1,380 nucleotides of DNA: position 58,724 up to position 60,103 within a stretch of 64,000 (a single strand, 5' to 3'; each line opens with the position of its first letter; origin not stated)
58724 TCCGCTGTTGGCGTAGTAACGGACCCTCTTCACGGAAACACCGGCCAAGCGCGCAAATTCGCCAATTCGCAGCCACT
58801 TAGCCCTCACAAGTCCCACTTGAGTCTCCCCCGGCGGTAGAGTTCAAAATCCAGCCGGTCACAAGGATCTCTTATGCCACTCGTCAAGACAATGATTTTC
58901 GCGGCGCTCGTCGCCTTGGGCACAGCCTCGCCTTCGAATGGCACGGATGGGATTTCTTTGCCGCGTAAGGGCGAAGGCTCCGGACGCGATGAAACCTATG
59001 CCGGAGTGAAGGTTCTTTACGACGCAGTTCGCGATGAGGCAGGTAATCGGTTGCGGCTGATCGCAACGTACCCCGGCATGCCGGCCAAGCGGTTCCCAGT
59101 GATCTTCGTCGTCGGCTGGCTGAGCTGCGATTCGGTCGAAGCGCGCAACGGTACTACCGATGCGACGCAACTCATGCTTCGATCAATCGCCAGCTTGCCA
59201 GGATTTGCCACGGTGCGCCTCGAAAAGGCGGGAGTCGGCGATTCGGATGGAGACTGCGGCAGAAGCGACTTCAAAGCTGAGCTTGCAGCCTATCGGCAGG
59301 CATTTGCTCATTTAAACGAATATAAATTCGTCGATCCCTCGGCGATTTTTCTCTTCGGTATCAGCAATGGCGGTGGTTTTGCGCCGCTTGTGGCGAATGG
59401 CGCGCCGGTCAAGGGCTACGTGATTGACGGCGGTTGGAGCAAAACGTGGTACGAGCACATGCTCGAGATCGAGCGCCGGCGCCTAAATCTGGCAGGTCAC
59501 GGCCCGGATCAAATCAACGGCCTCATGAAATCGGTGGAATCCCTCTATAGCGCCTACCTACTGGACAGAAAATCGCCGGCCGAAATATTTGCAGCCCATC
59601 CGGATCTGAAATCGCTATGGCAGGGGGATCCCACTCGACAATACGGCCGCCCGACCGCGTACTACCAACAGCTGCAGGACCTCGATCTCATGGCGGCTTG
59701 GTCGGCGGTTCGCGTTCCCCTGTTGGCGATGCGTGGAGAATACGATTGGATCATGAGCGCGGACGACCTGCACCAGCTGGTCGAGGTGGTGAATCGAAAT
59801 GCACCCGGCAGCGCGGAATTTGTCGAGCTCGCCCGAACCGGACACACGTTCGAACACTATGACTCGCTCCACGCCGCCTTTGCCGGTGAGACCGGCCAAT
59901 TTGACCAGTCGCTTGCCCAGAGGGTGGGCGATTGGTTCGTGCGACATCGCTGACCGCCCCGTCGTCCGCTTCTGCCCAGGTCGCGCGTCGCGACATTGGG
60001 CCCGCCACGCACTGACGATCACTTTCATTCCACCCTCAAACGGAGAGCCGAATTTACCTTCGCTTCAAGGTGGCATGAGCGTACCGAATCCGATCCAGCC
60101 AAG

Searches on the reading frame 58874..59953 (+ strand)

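Call 57: search_protein_families(library=pfam, proteins=[window:58874-59953:+], max_evalue=0.001)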
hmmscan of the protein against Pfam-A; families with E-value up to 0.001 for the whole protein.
window:58874-59953:+ (359 aa): 1 family
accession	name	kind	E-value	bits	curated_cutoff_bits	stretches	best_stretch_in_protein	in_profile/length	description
PF12146.15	Hydrolase_4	-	0.00081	19.2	27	0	109-307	30-218/239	Serine aminopeptidase, S33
